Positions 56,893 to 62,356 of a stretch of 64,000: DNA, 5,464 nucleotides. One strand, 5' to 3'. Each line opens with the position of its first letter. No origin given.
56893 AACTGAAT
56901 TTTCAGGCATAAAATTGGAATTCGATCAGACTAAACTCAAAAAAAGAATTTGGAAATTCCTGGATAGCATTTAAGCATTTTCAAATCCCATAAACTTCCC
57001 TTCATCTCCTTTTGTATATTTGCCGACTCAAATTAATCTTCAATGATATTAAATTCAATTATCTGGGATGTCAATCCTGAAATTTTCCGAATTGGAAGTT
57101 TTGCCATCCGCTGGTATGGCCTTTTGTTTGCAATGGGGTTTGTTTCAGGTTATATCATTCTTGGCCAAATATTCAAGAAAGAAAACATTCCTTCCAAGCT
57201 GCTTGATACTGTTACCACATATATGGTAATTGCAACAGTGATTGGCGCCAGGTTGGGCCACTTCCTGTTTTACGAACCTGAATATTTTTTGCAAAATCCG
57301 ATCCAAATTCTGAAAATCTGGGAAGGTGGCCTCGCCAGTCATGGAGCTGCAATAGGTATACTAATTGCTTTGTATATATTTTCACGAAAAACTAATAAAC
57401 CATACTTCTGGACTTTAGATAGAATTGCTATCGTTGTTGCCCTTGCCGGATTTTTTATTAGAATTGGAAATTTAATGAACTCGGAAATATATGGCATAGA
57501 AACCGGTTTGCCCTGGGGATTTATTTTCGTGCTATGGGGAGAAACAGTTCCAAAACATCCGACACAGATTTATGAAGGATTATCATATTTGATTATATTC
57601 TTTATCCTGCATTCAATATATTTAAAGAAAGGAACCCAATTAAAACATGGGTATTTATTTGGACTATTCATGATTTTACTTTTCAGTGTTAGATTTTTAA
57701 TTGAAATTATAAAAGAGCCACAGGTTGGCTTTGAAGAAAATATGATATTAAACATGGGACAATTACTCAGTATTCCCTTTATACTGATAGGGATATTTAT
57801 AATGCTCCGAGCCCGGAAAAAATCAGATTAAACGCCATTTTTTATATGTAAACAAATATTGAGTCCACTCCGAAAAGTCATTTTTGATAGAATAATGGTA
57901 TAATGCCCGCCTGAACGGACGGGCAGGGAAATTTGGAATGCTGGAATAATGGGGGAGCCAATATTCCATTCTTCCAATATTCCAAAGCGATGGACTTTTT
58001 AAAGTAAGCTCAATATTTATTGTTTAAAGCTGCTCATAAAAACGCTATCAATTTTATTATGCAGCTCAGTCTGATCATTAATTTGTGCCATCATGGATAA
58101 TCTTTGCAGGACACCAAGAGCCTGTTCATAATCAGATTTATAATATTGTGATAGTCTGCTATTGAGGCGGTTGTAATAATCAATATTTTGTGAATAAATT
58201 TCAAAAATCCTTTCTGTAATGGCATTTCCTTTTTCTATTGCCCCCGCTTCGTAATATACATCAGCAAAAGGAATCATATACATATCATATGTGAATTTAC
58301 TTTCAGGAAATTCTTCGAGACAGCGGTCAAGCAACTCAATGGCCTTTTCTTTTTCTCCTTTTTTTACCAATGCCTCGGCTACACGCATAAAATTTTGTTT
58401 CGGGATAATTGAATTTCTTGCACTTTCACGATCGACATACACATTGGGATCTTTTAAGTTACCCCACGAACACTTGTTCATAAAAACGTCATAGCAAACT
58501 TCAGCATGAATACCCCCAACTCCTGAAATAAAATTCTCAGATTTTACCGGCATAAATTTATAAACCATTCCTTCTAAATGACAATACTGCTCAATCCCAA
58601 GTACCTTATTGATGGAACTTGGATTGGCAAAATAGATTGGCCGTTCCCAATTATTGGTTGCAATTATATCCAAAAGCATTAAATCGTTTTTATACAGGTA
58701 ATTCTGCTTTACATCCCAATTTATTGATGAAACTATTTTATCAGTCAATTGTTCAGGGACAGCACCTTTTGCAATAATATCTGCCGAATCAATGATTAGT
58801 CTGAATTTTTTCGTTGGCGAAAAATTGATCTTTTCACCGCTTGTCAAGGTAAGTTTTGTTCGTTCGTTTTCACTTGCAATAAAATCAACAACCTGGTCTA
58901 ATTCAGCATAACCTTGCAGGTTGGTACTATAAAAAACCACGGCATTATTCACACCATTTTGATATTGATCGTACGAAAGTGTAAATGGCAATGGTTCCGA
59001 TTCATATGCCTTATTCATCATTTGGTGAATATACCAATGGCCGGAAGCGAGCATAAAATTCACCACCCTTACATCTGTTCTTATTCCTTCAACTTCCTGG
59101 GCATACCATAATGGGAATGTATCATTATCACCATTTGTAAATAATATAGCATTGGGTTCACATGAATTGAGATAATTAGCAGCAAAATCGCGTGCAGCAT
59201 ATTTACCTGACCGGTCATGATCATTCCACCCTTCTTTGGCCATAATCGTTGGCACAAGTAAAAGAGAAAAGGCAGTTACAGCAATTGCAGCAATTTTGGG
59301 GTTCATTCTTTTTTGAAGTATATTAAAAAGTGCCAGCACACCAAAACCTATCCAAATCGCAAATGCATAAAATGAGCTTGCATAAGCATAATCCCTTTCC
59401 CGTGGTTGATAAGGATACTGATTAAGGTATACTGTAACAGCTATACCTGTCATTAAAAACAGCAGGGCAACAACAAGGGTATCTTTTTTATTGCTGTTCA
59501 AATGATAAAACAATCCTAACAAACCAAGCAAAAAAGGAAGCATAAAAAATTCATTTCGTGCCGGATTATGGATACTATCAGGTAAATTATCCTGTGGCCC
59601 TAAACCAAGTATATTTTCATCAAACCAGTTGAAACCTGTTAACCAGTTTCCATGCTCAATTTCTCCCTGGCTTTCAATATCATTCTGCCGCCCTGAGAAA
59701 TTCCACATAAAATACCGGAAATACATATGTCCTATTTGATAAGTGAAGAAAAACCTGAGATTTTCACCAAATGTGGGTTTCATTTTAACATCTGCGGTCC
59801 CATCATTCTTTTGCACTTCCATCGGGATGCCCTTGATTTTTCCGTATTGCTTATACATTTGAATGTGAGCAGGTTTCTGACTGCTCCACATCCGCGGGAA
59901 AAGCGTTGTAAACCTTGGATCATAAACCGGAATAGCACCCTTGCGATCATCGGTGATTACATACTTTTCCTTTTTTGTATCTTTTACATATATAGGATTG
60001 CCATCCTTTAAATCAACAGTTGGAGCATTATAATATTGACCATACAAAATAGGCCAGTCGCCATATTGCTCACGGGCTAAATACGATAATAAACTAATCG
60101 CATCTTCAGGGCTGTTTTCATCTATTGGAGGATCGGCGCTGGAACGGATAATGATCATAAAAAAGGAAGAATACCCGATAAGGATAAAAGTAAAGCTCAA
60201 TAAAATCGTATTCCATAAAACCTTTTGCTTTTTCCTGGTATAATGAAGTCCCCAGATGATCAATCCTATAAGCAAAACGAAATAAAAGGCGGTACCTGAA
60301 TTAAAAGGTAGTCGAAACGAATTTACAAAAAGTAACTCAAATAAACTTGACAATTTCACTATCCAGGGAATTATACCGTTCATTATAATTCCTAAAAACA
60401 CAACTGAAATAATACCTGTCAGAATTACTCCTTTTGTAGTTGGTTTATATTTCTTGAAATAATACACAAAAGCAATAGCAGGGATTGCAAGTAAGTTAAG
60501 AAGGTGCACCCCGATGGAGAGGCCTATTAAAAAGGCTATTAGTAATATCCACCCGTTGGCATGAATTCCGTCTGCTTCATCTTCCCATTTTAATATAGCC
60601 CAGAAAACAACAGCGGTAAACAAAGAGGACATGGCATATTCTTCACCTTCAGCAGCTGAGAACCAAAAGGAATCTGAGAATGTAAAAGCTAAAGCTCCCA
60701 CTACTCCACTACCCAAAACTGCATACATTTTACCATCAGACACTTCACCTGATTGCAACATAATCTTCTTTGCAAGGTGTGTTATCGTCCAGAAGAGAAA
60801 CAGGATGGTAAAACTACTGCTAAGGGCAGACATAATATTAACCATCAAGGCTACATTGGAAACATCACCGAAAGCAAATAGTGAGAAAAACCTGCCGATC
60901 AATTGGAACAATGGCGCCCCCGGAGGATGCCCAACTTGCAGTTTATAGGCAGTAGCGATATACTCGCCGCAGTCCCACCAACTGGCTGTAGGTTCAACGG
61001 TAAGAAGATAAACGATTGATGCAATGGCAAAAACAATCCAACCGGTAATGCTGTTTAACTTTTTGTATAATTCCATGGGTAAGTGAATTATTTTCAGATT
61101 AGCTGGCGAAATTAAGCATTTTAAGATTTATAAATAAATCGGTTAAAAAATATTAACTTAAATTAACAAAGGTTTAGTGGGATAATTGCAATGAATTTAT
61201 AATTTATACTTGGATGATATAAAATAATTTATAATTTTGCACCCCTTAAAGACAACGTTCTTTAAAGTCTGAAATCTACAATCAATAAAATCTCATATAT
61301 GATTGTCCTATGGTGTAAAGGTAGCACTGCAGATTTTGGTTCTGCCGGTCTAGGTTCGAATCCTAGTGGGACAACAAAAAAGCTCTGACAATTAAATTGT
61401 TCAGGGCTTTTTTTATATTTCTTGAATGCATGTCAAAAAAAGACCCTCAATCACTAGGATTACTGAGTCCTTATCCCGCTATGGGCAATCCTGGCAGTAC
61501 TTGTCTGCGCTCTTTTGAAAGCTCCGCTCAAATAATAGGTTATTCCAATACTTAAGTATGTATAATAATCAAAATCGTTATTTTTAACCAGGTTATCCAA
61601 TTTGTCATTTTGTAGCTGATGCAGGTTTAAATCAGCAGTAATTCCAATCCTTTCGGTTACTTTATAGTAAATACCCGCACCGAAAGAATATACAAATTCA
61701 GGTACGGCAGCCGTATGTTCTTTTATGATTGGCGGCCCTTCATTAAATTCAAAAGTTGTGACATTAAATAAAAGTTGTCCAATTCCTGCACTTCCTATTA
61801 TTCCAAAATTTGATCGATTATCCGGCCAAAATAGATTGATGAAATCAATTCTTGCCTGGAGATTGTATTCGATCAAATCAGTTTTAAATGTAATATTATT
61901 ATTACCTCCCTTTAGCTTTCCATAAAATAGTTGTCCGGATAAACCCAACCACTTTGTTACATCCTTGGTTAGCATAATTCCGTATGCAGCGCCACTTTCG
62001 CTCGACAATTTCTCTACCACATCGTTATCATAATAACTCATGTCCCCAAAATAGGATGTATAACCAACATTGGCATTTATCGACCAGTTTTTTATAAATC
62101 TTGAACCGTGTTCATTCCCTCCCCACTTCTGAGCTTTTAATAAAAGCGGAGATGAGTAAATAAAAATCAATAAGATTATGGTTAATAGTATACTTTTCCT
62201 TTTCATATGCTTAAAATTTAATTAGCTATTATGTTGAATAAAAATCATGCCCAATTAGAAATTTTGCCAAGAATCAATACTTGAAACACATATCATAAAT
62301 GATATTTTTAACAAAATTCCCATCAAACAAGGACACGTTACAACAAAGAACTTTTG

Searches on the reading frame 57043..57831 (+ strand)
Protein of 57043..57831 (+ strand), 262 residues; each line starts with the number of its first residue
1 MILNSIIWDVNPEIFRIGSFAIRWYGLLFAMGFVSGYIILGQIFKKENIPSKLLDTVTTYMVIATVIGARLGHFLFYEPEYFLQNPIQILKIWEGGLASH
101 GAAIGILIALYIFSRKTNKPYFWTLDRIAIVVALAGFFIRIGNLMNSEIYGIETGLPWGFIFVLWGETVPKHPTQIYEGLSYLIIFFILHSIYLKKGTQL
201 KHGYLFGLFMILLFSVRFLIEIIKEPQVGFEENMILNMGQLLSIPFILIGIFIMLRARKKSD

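Call 11: search_protein_families(library=pfam, proteins=[window:57043-57831:+], max_evalue=0.01)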
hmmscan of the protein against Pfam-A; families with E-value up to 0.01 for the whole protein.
window:57043-57831:+ (262 aa): 1 family
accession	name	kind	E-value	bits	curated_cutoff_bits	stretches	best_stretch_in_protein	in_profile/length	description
PF01790.23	LGT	-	4.2e-69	233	24.9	1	12-255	1-239/240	Prolipoprotein diacylglyceryl transferase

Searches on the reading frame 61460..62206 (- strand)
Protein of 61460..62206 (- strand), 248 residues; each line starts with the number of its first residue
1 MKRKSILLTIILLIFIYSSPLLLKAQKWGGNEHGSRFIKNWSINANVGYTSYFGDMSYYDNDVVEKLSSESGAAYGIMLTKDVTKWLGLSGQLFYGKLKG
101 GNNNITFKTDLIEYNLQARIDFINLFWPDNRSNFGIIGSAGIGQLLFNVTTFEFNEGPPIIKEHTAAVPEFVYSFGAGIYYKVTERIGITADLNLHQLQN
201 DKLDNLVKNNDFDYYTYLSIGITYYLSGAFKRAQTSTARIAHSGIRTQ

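Call 11: search_protein_families(library=pfam, proteins=[window:61460-62206:-], max_evalue=0.01)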
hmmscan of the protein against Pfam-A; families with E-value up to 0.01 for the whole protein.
window:61460-62206:- (248 aa): 1 family
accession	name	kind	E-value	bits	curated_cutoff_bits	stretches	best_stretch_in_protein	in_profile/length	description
PF13505.12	OMP_b-brl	-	4.3e-08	34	28.7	1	40-211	21-166/175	Outer membrane protein beta-barrel domain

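Call 52: find_encoding_contigs(protein=window:61460-62206:-, flank=10000, max_places=4)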
Protein window:61460-62206:- (248 aa): 1 contig read that carries it; 1 place shown.
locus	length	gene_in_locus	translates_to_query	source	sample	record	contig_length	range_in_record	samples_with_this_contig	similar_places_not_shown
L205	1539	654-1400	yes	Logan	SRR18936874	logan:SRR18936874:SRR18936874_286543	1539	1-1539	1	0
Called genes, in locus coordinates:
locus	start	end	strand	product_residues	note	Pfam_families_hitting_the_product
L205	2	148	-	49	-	?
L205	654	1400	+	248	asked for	PF13505:OMP_b-brl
